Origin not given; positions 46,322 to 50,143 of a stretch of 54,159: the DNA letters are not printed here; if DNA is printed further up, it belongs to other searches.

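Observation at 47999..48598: Histidine-phosphatase-like domain nested inside the catalytic core of isoleucyl-tRNA synthetase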

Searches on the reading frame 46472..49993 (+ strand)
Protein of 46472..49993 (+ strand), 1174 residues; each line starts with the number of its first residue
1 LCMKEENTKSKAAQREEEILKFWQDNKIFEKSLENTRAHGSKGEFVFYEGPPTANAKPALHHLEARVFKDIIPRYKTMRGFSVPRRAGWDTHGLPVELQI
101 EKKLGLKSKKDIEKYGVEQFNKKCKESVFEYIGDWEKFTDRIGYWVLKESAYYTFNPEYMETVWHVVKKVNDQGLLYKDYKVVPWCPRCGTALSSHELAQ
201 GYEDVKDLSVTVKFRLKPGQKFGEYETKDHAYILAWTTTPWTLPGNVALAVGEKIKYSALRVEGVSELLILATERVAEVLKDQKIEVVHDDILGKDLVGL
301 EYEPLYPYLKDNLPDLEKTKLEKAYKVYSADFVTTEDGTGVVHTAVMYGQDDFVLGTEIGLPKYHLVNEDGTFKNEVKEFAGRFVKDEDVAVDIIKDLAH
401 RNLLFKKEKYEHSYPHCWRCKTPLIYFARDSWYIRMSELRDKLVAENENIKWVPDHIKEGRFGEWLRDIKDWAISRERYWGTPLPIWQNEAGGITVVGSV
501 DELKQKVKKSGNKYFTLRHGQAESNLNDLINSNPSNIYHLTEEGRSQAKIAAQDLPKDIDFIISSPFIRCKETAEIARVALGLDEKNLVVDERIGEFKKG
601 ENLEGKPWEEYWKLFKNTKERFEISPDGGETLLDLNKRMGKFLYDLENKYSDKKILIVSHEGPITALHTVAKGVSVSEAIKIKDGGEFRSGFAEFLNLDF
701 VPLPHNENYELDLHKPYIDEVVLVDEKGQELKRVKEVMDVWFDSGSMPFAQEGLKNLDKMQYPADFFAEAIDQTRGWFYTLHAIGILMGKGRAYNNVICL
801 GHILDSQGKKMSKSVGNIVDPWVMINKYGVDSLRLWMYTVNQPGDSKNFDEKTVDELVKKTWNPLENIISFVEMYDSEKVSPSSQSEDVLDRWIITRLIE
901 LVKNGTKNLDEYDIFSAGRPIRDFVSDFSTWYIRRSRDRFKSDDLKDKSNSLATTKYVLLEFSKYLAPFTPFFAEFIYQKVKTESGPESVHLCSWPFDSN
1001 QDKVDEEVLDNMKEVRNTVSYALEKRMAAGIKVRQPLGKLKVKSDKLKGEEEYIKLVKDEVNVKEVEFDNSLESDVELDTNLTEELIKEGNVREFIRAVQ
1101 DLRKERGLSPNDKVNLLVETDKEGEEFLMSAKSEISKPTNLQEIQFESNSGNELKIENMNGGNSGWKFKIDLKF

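Call 3: search_protein_families(library=pfam, proteins=[window:46472-49993:+], max_evalue=0.01)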
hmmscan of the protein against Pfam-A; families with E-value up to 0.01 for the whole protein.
window:46472-49993:+ (1174 aa): 5 families
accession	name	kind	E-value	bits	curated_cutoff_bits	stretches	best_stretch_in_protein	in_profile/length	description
PF00133.28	tRNA-synt_1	-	7.1e-116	387.8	22.7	2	19-512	2-272/414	tRNA synthetases class I (I, L, M and V)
PF00300.27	His_Phos_1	-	9.9e-28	97.6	21.7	1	517-681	4-168/194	Histidine phosphatase superfamily (branch 1)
PF08264.19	Anticodon_1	-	4.9e-27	95.1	25.1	1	891-1037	1-144/148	Anticodon-binding domain of tRNA ligase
PF09334.17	tRNA-synt_1g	-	1.3e-18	67.5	20.1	3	779-858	296-375/391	tRNA synthetases class I (M)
PF19302.4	DUF5915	-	2.3e-17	63.6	27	1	1012-1158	42-185/195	Domain of unknown function (DUF5915)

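Call 4: search_protein_families(library=ncbifam, proteins=[window:46472-49993:+], max_evalue=0.01)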
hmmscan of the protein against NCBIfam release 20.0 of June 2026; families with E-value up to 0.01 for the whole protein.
window:46472-49993:+ (1174 aa): 27 families (the best 25 are shown)
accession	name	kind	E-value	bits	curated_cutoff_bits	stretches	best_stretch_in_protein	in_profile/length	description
TIGR00392.1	ileS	equivalog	1.3e-262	873.9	621.4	2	7-515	3-508/861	isoleucine--tRNA ligase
NF000258.1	MupB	exception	4.4e-226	753.1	1900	3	15-490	8-459/1033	mupirocin-resistant isoleucine--tRNA ligase MupB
NF000257.1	MupA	exception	1e-225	751.9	1900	3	14-489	7-454/1024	mupirocin-resistant isoleucine--tRNA ligase MupA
TIGR00422.1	valS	equivalog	2.8e-124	416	612.1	3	729-1074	442-792/863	valine--tRNA ligase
NF009687.0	PRK13208.1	equivalog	1.8e-113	380.4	738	3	727-1072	447-792/801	valine--tRNA ligase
NF004349.1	PRK05729.1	equivalog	7.2e-105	352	704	2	12-508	6-430/860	valine--tRNA ligase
NF040702.1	ileS_w_GNAT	exception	2.5e-97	326.7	1999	3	9-268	16-276/1100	isoleucine--tRNA ligase, N-acetyltransferase domain-containing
NF011492.0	PRK14900.1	equivalog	3.2e-64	217.3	1783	3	728-1046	447-773/1044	valine--tRNA ligase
NF000540.1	alt_ValS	exception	4.9e-51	173.6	900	3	735-1047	496-805/827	valine--tRNA ligase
NF008957.0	PRK12300.1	subfamily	2.9e-47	161.2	677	3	794-1080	610-867/946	leucine--tRNA ligase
TIGR00395.1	leuS_arch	equivalog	1.2e-40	139.3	648.5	3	797-1144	608-912/938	leucine--tRNA ligase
TIGR00396.1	leuS_bact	equivalog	1.4e-25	89.6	548.4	3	16-205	7-176/843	leucine--tRNA ligase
TIGR00398.1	metG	equivalog_domain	7.9e-23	81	336.35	3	787-985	304-505/530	methionine--tRNA ligase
NF038349.1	dPGM_arch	equivalog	2.8e-21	76.3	225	1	517-670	4-147/194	2,3-diphosphoglycerate-dependent phosphoglycerate mutase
NF005567.0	PRK07238.1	equivalog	1.7e-19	70.5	326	1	509-674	175-340/378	bifunctional RNase H/acid phosphatase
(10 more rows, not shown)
